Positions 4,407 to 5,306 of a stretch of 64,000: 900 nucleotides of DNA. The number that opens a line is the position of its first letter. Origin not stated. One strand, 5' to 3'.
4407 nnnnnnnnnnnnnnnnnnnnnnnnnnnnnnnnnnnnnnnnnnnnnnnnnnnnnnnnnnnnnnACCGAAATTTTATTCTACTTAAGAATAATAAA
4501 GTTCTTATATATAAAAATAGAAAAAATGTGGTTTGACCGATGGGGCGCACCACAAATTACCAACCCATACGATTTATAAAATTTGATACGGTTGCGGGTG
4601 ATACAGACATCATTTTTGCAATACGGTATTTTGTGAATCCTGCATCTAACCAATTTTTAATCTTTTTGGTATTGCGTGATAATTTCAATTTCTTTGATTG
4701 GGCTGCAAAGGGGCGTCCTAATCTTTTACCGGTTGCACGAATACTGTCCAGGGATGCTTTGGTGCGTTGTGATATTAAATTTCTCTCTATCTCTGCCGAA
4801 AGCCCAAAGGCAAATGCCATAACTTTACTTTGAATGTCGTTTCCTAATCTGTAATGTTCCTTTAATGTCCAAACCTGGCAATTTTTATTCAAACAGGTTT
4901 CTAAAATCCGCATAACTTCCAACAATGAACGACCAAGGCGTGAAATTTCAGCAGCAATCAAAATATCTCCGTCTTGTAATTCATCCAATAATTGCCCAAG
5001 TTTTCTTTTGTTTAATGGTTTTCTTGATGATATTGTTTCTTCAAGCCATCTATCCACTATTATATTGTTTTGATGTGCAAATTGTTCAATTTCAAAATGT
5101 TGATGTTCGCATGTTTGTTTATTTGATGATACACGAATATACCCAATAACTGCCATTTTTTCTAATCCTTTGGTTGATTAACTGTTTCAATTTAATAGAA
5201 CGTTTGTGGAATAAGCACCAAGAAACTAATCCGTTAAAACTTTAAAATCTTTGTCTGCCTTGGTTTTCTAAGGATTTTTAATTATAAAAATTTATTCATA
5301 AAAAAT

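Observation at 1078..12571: Four copies of a 26-bp imperfect palindrome (one inverted) split the island into gene cassettes, next to serine recombinases and an HUH Rep-like protein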

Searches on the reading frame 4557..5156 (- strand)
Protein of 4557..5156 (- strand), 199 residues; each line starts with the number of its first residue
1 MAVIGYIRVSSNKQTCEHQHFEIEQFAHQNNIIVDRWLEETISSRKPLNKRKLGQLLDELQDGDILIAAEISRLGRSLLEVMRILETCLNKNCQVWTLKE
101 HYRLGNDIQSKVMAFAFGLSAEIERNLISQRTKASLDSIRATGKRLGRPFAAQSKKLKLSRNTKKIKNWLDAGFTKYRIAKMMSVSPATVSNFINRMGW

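Call 8: search_protein_families(library=pfam, proteins=[window:4557-5156:-], max_evalue=0.01)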
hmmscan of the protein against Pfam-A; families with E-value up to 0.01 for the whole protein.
window:4557-5156:- (199 aa): 4 families
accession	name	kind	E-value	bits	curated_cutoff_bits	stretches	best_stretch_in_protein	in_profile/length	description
PF00239.26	Resolvase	-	1.3e-31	110.1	23.3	1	3-144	1-144/145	Resolvase, N terminal domain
PF13936.12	HTH_38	-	4.7e-07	29.9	27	1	165-195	12-42/44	Helix-turn-helix domain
PF13384.12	HTH_23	-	0.0028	17.9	24.6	0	170-196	14-40/50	Homeodomain-like domain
PF00196.25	GerE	-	0.0054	16.8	23.5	0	159-197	3-41/57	Bacterial regulatory proteins, luxR family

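Call 34: find_encoding_contigs(protein=window:4557-5156:-, flank=10000, max_places=10)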
Protein window:4557-5156:- (199 aa): 4 contigs read that carry it; 3 places shown.
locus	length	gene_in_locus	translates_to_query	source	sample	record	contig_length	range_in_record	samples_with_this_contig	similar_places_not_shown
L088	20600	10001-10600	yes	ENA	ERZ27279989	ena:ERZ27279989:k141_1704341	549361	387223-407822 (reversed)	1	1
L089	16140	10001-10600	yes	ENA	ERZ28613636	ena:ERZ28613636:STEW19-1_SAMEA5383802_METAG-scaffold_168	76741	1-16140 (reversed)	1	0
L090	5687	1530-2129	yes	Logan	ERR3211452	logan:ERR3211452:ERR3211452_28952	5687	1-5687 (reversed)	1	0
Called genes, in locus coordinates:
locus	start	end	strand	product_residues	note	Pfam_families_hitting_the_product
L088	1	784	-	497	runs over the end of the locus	-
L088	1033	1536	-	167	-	-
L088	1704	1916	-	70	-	-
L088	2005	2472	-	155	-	-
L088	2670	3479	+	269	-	-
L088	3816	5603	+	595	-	PF00145:DNA_methylase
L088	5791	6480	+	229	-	-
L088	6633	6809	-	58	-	-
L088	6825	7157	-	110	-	PF12599:DUF3768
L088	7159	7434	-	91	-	-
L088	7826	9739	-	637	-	PF03895:YadA_anchor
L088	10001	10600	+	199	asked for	PF00239:Resolvase, PF13936:HTH_38 (faint)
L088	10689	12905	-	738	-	PF00082:Peptidase_S8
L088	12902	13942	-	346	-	PF07728:AAA_5 (faint), PF00004:AAA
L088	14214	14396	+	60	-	-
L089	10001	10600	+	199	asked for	PF00239:Resolvase, PF13936:HTH_38 (faint)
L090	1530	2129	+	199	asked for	PF00239:Resolvase, PF13936:HTH_38 (faint)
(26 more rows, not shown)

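Call 53: find_homologous_proteins(query=window:4557-5156:-, max_evalue=1e-20)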
Query window:4557-5156:- (199 aa): 7995 proteins with E <= 1e-20 among 8000 candidates; the best 120 are listed.
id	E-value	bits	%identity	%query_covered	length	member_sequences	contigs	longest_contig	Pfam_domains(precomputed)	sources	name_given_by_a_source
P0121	7.0e-121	419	95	100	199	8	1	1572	PF00239.27,PF13936.13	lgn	-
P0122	3.3e-120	417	94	100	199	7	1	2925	PF00239.27,PF13936.13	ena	-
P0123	1.9e-119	414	95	100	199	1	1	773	PF00239.27,PF13936.13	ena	-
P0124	5.3e-119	413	94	100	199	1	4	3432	PF00239.27,PF13936.13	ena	-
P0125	7.0e-119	413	94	100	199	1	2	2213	PF00239.27,PF13936.13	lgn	-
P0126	7.2e-119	412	95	100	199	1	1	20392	PF00239.27,PF13936.13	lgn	-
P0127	2.4e-118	411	95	100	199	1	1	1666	PF00239.27,PF13936.13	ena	-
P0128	3.2e-118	410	94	100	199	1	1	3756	PF00239.27,PF13936.13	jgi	jgi:DNA invertase Pin-like site-specific DNA recombinase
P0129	3.5e-118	410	93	100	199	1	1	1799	PF00239.27,PF13936.13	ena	-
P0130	4.9e-118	410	93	100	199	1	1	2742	PF00239.27,PF13936.13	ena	-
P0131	5.4e-118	410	93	100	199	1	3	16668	PF00239.27,PF13936.13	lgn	-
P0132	8.1e-118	409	94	100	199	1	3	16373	PF00239.27,PF13936.13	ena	-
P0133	8.6e-118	409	94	100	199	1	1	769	PF00239.27,PF13936.13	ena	-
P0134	1.2e-117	408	92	100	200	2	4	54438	PF00239.27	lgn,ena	-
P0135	8.2e-117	406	92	100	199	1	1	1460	PF00239.27,PF13936.13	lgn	-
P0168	5.1e-113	393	91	100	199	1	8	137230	PF00239.27,PF13936.13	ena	-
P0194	1.1e-111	389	89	100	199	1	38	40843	PF00239.27,PF13936.13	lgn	-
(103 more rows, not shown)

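Call 54: find_encoding_contigs(protein=P0194, flank=8000, max_places=10)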
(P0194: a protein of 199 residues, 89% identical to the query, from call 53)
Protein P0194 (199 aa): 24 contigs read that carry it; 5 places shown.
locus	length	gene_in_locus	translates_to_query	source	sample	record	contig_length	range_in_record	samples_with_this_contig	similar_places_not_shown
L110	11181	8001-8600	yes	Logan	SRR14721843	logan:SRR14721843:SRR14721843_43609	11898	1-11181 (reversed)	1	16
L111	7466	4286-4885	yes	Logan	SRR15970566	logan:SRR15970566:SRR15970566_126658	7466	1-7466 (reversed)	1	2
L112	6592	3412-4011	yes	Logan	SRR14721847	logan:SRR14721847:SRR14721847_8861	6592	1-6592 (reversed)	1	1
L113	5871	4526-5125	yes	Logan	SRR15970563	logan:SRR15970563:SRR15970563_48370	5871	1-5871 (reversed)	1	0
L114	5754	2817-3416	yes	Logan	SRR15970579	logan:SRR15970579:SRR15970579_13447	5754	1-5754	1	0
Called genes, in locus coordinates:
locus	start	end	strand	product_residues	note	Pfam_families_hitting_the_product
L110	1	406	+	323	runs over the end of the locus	PF05063:MT-A70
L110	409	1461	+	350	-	PF00145:DNA_methylase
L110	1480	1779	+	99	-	-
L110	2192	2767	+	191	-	PF23343:REP_ORF2-G2P (weak)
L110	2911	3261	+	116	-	-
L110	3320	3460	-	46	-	-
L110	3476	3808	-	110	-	PF12599:DUF3768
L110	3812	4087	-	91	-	-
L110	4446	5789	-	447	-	PF14559:TPR_19 (faint), PF24575:TPR_Slam (weak), PF04575:SlipAM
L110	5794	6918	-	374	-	-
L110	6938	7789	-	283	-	-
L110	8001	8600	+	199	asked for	PF00239:Resolvase, PF13936:HTH_38 (faint)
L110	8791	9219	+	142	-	-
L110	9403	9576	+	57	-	-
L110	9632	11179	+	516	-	?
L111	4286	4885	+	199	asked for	PF00239:Resolvase, PF13936:HTH_38 (faint)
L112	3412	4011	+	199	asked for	PF00239:Resolvase, PF13936:HTH_38 (faint)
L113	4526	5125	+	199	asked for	PF00239:Resolvase, PF13936:HTH_38 (faint)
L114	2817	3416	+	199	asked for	PF00239:Resolvase, PF13936:HTH_38 (faint)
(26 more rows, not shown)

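Call 61: search_solved_structures(query=window:4557-5156:-, max_evalue=0.00001, show_alignments=2)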
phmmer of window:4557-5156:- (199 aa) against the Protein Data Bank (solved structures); distinct sequences matched with E-value up to 0.00001: 6.
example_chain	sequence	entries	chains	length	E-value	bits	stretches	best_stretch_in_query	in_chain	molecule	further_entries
4m6f_A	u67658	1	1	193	4.2e-09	40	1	3-150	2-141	DNA-invertase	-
3uj3_X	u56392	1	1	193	1.4e-08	38.3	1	3-150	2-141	DNA-invertase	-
1zr2_A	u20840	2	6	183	9.6e-07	32.3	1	1-196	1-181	Transposon gamma-delta resolvase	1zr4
2gm4_A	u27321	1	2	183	1.8e-06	31.4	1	1-196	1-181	Transposon gamma-delta resolvase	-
1gdt_A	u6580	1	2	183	4.2e-06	30.2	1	1-196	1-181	PROTEIN (GAMMA DELTA RESOLVASE)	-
2r0q_C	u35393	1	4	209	7e-06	29.5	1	3-191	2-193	Putative transposon Tn552 DNA-invertase bin3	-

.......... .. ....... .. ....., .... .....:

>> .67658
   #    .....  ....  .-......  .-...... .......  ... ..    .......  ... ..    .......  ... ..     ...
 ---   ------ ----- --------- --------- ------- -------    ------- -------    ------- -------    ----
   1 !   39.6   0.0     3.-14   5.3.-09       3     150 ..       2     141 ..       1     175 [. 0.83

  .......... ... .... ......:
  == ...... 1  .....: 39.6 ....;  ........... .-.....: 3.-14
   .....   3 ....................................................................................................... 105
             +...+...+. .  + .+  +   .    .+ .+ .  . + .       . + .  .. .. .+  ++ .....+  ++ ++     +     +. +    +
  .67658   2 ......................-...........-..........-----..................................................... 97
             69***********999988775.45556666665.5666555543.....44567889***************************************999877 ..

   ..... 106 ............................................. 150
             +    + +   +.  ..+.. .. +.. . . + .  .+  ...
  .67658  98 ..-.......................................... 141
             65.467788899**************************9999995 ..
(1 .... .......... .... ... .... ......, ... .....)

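Call 75: find_encoding_contigs(protein=P0168, flank=9000, max_places=8)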
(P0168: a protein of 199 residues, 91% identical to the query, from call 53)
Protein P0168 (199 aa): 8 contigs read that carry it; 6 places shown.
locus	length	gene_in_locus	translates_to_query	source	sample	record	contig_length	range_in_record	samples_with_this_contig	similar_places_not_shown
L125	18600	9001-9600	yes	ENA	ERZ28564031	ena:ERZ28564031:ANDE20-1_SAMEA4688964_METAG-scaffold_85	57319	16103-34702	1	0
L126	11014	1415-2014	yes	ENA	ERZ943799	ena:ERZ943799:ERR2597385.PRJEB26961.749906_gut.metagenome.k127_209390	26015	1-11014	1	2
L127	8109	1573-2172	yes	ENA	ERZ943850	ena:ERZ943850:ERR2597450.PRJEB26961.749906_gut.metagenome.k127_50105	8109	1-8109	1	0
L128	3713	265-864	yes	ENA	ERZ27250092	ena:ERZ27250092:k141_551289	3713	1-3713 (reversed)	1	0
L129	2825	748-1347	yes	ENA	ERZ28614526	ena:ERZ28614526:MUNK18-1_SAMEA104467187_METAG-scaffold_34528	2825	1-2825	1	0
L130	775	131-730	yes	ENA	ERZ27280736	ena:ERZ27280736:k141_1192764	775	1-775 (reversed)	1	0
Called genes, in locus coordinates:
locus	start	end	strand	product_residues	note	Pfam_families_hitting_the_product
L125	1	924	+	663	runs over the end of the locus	PF00270:DEAD (weak), PF04851:ResIII, PF17757:UvrB_inter, PF27431:UvrB_3rd, PF00271:Helicase_C, PF12344:UvrB, PF02151:UVR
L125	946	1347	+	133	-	PF02367:TsaE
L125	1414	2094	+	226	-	PF03799:FtsQ_DivIB_C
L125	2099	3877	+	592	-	PF11104:PilM_2 (faint), PF14450:FtsA, PF00834:Ribul_P_3_epim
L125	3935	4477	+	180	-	-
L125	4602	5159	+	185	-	PF02559:CarD_TRCF_RID, PF21095:CarD_C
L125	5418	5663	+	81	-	PF01541:GIY-YIG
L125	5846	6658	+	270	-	-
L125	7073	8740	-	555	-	PF03895:YadA_anchor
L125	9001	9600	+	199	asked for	PF00239:Resolvase, PF13936:HTH_38 (faint)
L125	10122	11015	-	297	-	-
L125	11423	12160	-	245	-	-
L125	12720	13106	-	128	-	-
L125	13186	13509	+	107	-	-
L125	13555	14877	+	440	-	-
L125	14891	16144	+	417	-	PF12704:MacB_PCD, PF02687:FtsX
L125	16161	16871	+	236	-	PF00005:ABC_tran, PF13304:AAA_21 (faint)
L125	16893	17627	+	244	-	-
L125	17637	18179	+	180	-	-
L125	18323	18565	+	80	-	-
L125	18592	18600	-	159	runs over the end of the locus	PF02075:RuvC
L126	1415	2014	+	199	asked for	PF00239:Resolvase, PF13936:HTH_38 (faint)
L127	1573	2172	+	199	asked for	PF00239:Resolvase, PF13936:HTH_38 (faint)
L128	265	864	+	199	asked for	PF00239:Resolvase, PF13936:HTH_38 (faint)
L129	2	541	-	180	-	?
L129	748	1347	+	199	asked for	PF00239:Resolvase, PF13936:HTH_38 (faint)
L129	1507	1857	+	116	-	-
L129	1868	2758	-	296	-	-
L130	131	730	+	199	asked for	PF00239:Resolvase, PF13936:HTH_38 (faint)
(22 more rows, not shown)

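Call 79: search_dna_similar(query=window:4557-5156:-, collection=plasmids, mode=protein, max_rows=12, max_evalue=1e-10)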
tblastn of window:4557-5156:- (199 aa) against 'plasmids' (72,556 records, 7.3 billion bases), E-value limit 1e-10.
Records with a match: 2241; places in all: 2336; records where one place covers at least 80% of the query: 2206.
Best place of each record, by identity: <60% 2241.
By first word of the organism name: Klebsiella 996; Escherichia 396; Campylobacter 209; Enterobacter 184; Citrobacter 121; Raoultella 56; Salmonella 30; Vibrio 29; Pseudomonas 20; Serratia 19; and 72 more.
By predicted mobility (MOB-suite, as given by PLSDB): conjugative 1498; non-mobilizable 461; mobilizable 282.
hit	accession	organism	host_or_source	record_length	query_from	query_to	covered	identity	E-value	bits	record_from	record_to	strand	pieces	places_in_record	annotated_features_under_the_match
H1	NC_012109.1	Desulforapulum autotrophicum HRM2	-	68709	3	198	98%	51.5%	8e-49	176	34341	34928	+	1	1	master DNA invertase Mpi family serine-type recombinase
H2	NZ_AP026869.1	Aureispira anguillae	Anguilla japonica,Standard,head of ...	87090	3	198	98%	51.0%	2e-50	181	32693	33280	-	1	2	master DNA invertase Mpi family serine-type recombinase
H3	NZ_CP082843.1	Prevotella nigrescens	-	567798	3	198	98%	49.5%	4e-45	166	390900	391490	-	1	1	master DNA invertase Mpi family serine-type recombinase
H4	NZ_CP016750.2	Lactococcus cremoris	Single cell,Dairy fermentation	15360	3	197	98%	49.5%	2e-44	164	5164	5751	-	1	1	master DNA invertase Mpi family serine-type recombinase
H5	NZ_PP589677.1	Lactococcus sp.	Bacterial culture,Dairy environment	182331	3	197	98%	49.5%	2e-44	164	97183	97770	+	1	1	master DNA invertase Mpi family serine-type recombinase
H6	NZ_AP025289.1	Treponema saccharophilum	-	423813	5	196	96%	50.0%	1e-45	167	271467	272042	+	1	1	master DNA invertase Mpi family serine-type recombinase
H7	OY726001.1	Phocaeicola massiliensis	-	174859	3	196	97%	49.0%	6e-40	151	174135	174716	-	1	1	record has no annotation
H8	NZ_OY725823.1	Parabacteroides distasonis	-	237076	3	194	96%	47.9%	2e-43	161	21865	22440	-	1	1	master DNA invertase Mpi family serine-type recombinase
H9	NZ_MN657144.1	Pedobacter sp.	-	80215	1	194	97%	46.9%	2e-45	166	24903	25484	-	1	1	master DNA invertase Mpi family serine-type recombinase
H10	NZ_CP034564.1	Flammeovirga pectinis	mono bacterial isolate,scallop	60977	16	194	90%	48.6%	2e-39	149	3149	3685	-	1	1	none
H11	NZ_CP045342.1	Vibrio sp. THAF190c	pure culture,Surface of a polyethylene ...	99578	1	196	98%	41.8%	2e-33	132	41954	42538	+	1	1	recombinase family protein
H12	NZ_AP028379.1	Campylobacter lari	Homo sapiens,feces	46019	1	199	100%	40.2%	3e-34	135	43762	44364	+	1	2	recombinase family protein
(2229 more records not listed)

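Call 80: search_protein_families(library=ncbifam, proteins=[window:4557-5156:-], max_evalue=0.001)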
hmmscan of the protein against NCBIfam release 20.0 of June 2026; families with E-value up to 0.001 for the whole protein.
window:4557-5156:- (199 aa): 7 families
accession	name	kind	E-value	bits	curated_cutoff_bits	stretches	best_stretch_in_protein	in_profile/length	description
NF009949.0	PRK13413.1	equivalog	5.4e-80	267.9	272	1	3-197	2-196/203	master DNA invertase Mpi family serine-type recombinase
NF041201.1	recomb_XisF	equivalog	1.6e-10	40.5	375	1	4-183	2-184/465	fdxN element excision recombinase XisF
NF047343.1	SCCmet_CcrB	equivalog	1.1e-06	27.6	900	1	3-130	9-142/542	cassette chromosome recombinase CcrB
NF047344.1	SCCmet_CcrA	equivalog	2e-06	27.2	700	1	3-144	4-147/442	cassette chromosome recombinase CcrA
NF033518.0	transpos_IS607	equivalog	2.4e-06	27.2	110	1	3-82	56-138/187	IS607 family transposase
NF049883.1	resolv_YneB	equivalog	5e-05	22.9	175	1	3-128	2-131/211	YneB family resolvase-like protein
NF040595.1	HTH_Cbp1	equivalog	0.00042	20.2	140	0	105-197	48-134/135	CRISPR DNA repeat-binding protein Cbp1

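Call 83: get_annotated_region(hit=H4, flank=3000)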
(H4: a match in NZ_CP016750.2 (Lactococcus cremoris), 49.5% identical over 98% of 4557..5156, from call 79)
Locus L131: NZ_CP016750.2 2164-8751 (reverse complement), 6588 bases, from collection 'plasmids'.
description: Lactococcus cremoris strain JM1 plasmid pJM1F, complete sequence
organism: Lactococcus cremoris (NCBI taxid 1359)
taxonomy: Bacteria; Bacillota; Bacilli; Lactobacillales; Streptococcaceae; Lactococcus; Lactococcus cremoris
host: -; source: Single cell,Dairy fermentation; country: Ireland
typing (MOB-suite, as given by PLSDB): non-mobilizable; replicon Inc11
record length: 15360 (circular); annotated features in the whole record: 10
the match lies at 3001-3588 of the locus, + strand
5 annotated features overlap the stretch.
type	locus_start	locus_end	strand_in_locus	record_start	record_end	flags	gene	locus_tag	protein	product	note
CDS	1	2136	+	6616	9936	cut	-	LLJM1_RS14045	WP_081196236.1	N-6 DNA methylase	GO:0006306 - DNA methylation [Evidence IEA]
CDS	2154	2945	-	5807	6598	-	-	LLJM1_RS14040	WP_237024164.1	TaqI-like C-terminal specificity domain-containing protein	-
CDS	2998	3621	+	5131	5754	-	-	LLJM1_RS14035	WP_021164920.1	master DNA invertase Mpi family serine-type recombinase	-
CDS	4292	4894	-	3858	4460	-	-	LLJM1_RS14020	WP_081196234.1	replication protein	-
CDS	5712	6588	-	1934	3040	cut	-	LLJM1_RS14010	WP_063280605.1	restriction endonuclease subunit S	GO:0006304 - DNA modification [Evidence IEA]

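Call 84: get_annotated_region(hit=H1, flank=3000)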
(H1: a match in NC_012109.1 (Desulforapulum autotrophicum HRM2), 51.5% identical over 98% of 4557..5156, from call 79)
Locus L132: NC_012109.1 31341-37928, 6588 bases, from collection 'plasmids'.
description: Desulforapulum autotrophicum HRM2 plasmid pHRM2a, complete sequence
organism: Desulforapulum autotrophicum HRM2 (NCBI taxid 177437)
taxonomy: Bacteria; Thermodesulfobacteriota; Desulfobacteria; Desulfobacterales; Desulfobacteraceae; Desulforapulum; Desulforapulum autotrophicum; Desulforapulum autotrophicum HRM2
host: -; source: -; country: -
typing (MOB-suite, as given by PLSDB): mobilizable; replicon rep_cluster_1872; relaxase MOBQ
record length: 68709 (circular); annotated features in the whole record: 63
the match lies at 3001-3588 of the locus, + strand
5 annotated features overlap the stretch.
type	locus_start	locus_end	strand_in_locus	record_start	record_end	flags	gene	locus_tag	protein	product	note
CDS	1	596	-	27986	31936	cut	-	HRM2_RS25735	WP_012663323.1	PAS domain S-box protein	-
CDS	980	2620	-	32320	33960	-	-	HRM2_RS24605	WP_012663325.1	IS1634 family transposase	-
CDS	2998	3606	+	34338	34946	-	-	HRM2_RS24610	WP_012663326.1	master DNA invertase Mpi family serine-type recombinase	-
CDS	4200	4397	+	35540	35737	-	-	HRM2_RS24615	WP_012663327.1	helix-turn-helix domain-containing protein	-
CDS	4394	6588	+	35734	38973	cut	-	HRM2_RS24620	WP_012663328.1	helicase-related protein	-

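Call 86: get_annotated_region(hit=H2, flank=4000)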
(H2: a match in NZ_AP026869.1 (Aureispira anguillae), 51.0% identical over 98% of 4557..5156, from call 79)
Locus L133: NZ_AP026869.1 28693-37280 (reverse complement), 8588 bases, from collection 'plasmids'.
description: Aureispira anguillae strain EL160426 plasmid pAUEb, complete sequence
organism: Aureispira anguillae (NCBI taxid 2864201)
taxonomy: Bacteria; Bacteroidota; Saprospiria; Saprospirales; Saprospiraceae; Aureispira; Aureispira anguillae
host: -; source: Anguilla japonica,Standard,head of leptocephalus larvae of the Japanese eel; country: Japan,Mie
typing (MOB-suite, as given by PLSDB): non-mobilizable
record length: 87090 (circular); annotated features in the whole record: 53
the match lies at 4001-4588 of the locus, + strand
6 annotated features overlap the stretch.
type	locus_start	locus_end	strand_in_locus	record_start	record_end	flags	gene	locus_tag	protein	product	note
CDS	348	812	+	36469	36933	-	-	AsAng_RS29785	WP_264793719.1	hypothetical protein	-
CDS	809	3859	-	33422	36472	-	-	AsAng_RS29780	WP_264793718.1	Tn3 family transposase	-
CDS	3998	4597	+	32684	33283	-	-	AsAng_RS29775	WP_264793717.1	master DNA invertase Mpi family serine-type recombinase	-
CDS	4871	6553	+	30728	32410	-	-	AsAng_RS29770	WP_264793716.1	transposase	GO:0006313 - DNA transposition [Evidence IEA]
CDS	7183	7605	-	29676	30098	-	-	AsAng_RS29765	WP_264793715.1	hypothetical protein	-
CDS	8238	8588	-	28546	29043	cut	-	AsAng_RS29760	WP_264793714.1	hypothetical protein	-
